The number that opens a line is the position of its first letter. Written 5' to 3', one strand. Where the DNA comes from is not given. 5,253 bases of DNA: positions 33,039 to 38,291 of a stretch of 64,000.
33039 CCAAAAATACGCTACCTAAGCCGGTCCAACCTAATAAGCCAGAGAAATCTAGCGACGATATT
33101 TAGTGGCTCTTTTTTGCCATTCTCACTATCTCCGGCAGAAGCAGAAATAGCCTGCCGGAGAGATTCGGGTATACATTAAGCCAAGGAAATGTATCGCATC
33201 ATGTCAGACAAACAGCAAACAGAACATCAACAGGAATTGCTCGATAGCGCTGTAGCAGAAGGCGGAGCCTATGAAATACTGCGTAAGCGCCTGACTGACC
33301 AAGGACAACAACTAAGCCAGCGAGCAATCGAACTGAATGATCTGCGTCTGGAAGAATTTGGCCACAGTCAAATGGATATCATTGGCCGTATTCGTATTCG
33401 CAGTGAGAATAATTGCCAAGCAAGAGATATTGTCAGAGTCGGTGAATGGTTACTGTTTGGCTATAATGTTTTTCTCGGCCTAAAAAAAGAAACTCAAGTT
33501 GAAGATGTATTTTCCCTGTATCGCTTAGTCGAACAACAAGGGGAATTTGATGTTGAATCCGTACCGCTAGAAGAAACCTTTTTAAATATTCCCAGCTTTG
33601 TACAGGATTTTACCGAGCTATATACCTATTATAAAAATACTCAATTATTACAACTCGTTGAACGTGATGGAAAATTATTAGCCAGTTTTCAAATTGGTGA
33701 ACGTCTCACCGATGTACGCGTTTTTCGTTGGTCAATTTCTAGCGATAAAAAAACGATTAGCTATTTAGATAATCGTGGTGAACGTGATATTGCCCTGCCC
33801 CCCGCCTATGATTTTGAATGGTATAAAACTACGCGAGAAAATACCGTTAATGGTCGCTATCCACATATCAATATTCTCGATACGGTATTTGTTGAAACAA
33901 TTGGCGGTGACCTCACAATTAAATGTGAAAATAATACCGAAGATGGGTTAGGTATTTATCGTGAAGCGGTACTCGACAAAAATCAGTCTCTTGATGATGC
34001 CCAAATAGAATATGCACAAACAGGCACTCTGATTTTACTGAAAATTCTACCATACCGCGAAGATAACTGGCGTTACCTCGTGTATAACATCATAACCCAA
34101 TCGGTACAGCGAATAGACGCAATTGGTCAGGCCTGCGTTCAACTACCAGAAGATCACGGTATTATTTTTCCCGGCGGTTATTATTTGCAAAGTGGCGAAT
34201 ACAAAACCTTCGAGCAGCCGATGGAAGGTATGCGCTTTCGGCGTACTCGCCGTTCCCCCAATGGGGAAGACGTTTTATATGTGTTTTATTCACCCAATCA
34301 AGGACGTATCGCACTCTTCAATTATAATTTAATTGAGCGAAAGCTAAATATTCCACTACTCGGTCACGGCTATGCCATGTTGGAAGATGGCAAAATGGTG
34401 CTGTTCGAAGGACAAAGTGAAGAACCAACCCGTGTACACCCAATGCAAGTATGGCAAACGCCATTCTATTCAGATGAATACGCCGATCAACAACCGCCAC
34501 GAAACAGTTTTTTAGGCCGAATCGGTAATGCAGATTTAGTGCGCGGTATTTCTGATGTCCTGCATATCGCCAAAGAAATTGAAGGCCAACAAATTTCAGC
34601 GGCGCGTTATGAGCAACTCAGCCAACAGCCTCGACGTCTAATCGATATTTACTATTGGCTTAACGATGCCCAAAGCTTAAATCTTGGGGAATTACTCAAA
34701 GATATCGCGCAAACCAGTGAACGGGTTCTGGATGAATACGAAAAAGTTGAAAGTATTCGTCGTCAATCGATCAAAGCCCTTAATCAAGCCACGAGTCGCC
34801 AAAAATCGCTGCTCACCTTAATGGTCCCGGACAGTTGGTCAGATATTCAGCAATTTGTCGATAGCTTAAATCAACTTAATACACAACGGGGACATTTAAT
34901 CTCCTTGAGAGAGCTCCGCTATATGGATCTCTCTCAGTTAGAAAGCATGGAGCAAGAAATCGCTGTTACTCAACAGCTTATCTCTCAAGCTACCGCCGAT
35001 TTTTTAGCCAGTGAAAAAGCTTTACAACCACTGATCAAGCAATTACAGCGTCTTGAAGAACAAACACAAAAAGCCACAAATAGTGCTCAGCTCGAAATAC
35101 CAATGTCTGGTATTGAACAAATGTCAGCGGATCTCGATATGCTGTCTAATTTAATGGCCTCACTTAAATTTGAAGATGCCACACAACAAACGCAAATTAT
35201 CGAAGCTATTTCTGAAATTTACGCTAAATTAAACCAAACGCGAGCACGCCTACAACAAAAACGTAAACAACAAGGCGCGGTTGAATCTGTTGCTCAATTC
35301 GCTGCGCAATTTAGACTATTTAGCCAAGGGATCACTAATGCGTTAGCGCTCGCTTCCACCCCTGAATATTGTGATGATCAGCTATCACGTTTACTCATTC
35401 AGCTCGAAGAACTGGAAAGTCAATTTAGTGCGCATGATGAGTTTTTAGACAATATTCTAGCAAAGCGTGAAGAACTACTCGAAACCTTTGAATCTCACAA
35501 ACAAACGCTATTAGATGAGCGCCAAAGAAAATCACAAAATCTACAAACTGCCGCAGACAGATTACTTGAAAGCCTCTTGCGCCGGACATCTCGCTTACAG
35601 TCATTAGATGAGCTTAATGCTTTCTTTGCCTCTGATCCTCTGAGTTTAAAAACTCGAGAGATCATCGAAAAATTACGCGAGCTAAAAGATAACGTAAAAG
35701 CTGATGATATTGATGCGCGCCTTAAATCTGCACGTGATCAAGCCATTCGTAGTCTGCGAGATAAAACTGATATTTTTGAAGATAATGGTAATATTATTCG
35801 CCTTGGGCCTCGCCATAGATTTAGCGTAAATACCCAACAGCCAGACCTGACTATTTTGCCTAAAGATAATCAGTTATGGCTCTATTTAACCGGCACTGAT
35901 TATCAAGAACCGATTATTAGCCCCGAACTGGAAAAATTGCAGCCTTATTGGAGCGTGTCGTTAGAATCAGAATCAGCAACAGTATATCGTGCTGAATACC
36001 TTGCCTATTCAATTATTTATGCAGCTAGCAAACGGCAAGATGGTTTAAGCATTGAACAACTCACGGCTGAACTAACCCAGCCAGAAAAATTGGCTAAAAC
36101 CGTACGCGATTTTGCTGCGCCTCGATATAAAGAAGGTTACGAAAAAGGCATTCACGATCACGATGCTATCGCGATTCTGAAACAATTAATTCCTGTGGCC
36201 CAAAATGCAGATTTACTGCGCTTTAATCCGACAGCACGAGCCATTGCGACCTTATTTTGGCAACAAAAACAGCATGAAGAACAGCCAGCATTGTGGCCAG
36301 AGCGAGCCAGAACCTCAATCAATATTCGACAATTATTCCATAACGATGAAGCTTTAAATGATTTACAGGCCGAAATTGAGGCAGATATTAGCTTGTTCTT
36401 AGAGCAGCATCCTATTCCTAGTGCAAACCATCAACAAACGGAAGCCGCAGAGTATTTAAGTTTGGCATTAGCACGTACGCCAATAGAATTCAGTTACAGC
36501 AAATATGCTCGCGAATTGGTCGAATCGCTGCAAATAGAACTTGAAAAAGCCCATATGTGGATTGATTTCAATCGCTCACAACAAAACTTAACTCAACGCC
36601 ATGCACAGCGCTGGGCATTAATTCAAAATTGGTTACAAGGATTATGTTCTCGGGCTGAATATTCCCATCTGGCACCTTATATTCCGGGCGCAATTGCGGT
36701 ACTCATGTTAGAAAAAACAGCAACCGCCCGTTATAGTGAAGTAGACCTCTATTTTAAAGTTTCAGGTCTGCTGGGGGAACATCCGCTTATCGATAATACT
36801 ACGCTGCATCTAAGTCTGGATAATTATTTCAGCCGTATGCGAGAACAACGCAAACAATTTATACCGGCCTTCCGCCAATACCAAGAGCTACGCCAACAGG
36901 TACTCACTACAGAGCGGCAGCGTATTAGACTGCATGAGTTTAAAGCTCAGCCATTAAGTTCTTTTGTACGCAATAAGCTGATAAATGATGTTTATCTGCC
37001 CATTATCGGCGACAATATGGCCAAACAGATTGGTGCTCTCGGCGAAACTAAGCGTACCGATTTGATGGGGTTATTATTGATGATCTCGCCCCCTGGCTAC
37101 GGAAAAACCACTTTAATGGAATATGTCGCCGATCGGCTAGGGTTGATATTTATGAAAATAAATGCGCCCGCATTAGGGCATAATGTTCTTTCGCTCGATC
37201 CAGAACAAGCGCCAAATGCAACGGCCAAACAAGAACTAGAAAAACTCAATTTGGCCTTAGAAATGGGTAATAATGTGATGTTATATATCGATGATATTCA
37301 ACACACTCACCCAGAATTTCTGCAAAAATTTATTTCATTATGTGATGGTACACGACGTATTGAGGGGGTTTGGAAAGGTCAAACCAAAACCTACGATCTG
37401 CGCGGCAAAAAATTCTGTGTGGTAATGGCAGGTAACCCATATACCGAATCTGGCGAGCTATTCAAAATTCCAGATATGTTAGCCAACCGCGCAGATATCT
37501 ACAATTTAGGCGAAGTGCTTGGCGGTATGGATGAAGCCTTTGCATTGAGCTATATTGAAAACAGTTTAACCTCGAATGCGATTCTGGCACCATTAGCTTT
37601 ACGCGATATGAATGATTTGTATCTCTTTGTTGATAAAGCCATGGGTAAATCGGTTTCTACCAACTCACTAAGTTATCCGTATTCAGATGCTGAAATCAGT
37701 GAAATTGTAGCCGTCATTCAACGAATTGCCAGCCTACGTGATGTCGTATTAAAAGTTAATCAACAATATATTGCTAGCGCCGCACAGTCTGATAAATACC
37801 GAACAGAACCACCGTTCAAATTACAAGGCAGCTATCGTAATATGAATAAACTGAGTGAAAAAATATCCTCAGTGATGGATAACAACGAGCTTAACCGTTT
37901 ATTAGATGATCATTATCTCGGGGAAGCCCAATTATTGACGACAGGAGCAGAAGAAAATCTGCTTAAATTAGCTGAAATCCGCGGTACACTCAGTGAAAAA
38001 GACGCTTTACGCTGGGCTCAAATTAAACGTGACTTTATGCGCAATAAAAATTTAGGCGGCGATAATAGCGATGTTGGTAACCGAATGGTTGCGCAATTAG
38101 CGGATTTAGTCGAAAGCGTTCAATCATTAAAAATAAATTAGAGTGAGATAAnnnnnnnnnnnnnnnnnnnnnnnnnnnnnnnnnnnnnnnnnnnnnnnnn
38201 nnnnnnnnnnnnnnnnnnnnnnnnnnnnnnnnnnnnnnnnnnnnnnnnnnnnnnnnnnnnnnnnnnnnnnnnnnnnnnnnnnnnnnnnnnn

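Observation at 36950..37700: AAA+ module of the giant protein has dynein/midasin-type sensor motifs rather than classical MoxR/RavA ones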

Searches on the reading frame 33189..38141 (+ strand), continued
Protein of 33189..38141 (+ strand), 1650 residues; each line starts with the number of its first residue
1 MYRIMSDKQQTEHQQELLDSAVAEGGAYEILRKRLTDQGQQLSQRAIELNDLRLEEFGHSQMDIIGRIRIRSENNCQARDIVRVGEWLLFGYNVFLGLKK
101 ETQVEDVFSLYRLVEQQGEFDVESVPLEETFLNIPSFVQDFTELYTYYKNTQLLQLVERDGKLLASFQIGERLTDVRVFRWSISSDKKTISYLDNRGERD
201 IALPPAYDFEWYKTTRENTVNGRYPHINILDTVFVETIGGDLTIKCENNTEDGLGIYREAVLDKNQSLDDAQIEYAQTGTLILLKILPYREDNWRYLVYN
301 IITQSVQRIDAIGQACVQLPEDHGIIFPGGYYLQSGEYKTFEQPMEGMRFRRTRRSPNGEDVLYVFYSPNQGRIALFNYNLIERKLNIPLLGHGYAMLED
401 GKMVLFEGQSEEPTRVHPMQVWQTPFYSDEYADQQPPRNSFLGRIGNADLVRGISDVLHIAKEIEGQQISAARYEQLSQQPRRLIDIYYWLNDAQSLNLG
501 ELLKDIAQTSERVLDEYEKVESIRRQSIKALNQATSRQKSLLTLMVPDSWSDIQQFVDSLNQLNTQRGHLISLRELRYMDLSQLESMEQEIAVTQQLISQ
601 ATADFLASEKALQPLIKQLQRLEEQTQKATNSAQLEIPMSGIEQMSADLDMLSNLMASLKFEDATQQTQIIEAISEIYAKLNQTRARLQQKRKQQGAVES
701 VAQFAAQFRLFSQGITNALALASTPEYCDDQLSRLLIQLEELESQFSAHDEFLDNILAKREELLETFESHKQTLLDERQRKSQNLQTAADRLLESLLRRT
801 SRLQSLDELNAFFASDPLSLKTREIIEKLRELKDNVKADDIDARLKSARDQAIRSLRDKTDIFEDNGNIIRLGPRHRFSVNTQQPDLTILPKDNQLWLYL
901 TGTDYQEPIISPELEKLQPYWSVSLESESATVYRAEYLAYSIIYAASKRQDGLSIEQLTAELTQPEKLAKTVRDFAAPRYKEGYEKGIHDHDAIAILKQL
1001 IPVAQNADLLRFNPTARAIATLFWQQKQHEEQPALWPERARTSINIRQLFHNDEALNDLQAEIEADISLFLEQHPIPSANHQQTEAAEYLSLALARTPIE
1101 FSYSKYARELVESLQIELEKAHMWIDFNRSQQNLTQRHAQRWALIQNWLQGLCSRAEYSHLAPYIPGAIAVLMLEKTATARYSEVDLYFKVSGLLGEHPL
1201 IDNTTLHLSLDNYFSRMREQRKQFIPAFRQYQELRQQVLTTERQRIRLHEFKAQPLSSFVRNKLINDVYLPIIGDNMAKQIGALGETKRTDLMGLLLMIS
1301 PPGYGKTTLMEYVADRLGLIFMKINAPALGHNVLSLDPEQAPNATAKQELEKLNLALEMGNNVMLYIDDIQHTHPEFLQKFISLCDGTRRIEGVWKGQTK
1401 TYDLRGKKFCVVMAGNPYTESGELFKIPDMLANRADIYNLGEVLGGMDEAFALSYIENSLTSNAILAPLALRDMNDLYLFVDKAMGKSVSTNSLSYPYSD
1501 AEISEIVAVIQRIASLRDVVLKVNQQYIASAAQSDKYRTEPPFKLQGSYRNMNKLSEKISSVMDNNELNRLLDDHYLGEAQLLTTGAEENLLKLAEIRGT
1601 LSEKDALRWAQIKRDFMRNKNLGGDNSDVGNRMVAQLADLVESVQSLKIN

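Call 68: find_related_loci(query=A2, collection=genome_contigs, flank=8000)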
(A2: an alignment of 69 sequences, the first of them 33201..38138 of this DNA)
Query A2 (1646 aa) in genome_contigs; peptide patterns used: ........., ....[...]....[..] (x = any residue, [..] = any of these).
599 stretches matched a pattern (row limit reached: there are more); 586 encode a relative of the query (tblastn E <= 1e-3); the best 80 are kept; 80 distinct loci.
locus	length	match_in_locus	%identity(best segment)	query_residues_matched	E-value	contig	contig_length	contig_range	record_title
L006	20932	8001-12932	78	1-1644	0e+0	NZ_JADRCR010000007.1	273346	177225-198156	Limnobaculum allomyrinae strain BWR-B9 contig7, whole genome shotgun sequence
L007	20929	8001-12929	78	1-1643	0e+0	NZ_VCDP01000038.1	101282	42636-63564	Xenorhabdus littoralis strain Reich WTCHG_223154_273_1_contig_38, whole genome shotgun sequence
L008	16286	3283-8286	76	1-1644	0e+0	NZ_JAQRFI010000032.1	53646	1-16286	Xenorhabdus yunnanensis strain XENO-10 contig00032, whole genome shotgun sequence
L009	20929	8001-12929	65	1-1643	0e+0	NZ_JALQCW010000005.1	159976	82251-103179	Pseudomonas morbosilactucae strain MAFF 302030 302030_contig_5, whole genome shotgun sequence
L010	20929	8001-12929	64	1-1643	0e+0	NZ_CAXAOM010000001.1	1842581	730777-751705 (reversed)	Pseudomonas sp. EA_35y_Pfl2_R111 isolate PseudoSSchier:R111 EA_35y_Pfl2_R111_NODE_1_length-1, whole genome shotgun seque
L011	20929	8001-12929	65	1-1643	0e+0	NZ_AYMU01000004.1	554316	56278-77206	Pseudomonas sp. PH1b Contig4, whole genome shotgun sequence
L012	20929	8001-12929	65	1-1643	0e+0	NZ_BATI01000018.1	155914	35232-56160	Aquipseudomonas alcaligenes NBRC 14159, whole genome shotgun sequence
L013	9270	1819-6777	63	1-1643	0e+0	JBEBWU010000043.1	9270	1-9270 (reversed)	MAG: Entomomonas sp. isolate T2.bin.3 NODE_27757_length_9270_cov_4.034400, whole genome shotgun sequence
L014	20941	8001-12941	67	1-1645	0e+0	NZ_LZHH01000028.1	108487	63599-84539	Gilliamella sp. Choc5-1 Gilliamella_apicola_Choc5-1_contig123, whole genome shotgun sequence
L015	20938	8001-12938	81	1-1646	0e+0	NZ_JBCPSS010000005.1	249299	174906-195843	Providencia sp. Je.9.19 NODE_5_length_249299_cov_38.832481, whole genome shotgun sequence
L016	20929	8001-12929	64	1-1643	0e+0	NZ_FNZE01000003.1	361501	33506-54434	Pseudomonas linyingensis strain LMG 25967, whole genome shotgun sequence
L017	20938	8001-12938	61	1-1646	0e+0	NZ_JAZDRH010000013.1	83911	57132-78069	Pseudomonas sp. F1_0610 F1_0610_13_length_83911_cov_27.500680, whole genome shotgun sequence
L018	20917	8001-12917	61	14-1644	0e+0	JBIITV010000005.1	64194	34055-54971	MAG: Lysobacteraceae bacterium isolate ME2004-08-06_3300043437_group2_bin106 Rohwer_bin2503_scaffold_223_c1, whole genom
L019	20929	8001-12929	60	14-1644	0e+0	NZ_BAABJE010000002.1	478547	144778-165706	Lysobacter hankyongensis strain JCM 18204 sequence02, whole genome shotgun sequence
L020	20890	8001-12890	59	14-1643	0e+0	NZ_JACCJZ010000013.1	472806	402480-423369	Luteimonas deserti strain SJ-16 79, whole genome shotgun sequence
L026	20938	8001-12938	64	1-1646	0e+0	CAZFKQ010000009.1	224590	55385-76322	MAG TPA_asm: uncultured Pseudomonas sp. isolate binchicken_co328_93 genome assembly, contig: NODE_32_length_224590_cov_1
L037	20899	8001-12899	60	13-1646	0e+0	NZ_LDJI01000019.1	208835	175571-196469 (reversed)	Stenotrophomonas humi strain DSM 18929 contig_19, whole genome shotgun sequence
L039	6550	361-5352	51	5-1646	0e+0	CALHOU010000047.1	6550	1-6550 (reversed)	MAG: uncultured Granulosicoccaceae bacterium isolate R3_Bin_Bin_131_1 genome assembly, contig: c_000000285058, whole gen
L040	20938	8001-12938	52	11-1646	0e+0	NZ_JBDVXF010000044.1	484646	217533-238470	MAG: Paraglaciecola sp. isolate LC.105.F.D3_287_101 LC_105_F_D3_287_101_000000000044, whole genome shotgun sequence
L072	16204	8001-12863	50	18-1646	0e+0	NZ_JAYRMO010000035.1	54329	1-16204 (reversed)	MAG: Inhella sp. isolate XM2_XAASGE2bin.3 NODE_441_length_54329_cov_3.896092, whole genome shotgun sequence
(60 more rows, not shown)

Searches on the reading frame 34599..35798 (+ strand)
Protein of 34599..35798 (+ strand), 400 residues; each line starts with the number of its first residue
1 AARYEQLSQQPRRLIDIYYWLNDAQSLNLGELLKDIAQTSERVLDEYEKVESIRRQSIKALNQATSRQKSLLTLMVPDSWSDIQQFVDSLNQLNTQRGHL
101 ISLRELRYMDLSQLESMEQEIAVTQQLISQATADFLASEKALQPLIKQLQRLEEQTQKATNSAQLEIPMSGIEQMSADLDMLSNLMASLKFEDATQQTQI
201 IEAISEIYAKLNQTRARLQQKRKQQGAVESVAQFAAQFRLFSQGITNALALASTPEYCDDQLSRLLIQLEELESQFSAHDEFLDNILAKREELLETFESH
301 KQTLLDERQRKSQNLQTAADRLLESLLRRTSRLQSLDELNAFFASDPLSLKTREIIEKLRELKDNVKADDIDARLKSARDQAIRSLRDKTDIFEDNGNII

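Call 46: search_protein_families(library=pfam, proteins=[window:34599-35798:+], max_evalue=10)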
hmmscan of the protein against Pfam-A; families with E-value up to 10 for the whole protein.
window:34599-35798:+ (400 aa): 8 families
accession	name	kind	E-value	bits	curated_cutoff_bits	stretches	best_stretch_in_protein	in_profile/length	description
PF25472.1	DUF7902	-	5.5e-27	94.2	26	1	140-224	1-85/85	Domain of unknown function (DUF7902)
PF05596.16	Taeniidae_ag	-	0.0035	17.5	31.9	1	333-363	4-34/55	Taeniidae antigen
PF10303.14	DUF2408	-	0.022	15.8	25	2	116-219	11-118/130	Protein of unknown function (DUF2408)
PF22315.2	PF0095-like_C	-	0.043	14.5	27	1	345-363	6-24/43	PF0095-like, C-terminal domain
PF16533.10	SOAR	-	0.064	13.6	25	1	271-342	28-99/101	STIM1 Orai1-activating region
PF00296.26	Bac_luciferase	-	0.11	12.3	27.9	1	205-263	242-305/314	Luciferase-like monooxygenase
PF23120.1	PEX6_N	-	0.12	13.1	27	1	124-169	75-120/123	Peroxisomal ATPase 6 N-terminal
PF03955.20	Adeno_PIX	-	6.5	7.6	27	0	227-276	62-111/113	Adenovirus hexon-associated protein (IX)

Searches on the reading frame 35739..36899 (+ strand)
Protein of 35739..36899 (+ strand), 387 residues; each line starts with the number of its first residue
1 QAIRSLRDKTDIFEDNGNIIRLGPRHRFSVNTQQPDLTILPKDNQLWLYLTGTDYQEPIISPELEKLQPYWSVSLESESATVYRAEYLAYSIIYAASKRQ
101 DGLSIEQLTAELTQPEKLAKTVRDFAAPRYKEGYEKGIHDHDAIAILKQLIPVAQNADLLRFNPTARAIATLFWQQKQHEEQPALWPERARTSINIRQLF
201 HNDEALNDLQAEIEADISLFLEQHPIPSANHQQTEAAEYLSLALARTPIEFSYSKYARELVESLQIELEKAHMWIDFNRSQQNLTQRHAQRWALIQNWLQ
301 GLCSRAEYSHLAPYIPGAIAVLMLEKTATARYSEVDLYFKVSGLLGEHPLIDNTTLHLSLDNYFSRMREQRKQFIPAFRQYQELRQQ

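Call 46: search_protein_families(library=pfam, proteins=[window:35739-36899:+], max_evalue=10)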
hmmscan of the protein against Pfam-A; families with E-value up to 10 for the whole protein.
window:35739-36899:+ (387 aa): 0 families
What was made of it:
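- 35793..36815 (+): Middle region (aa 869-1209): a small beta domain, an all-helical domain and three strands. It is not an ATPase fold. It carries the near-invariant motif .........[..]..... (aa 979-993, nt 36123-36167). No Pfam hit (call 46).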
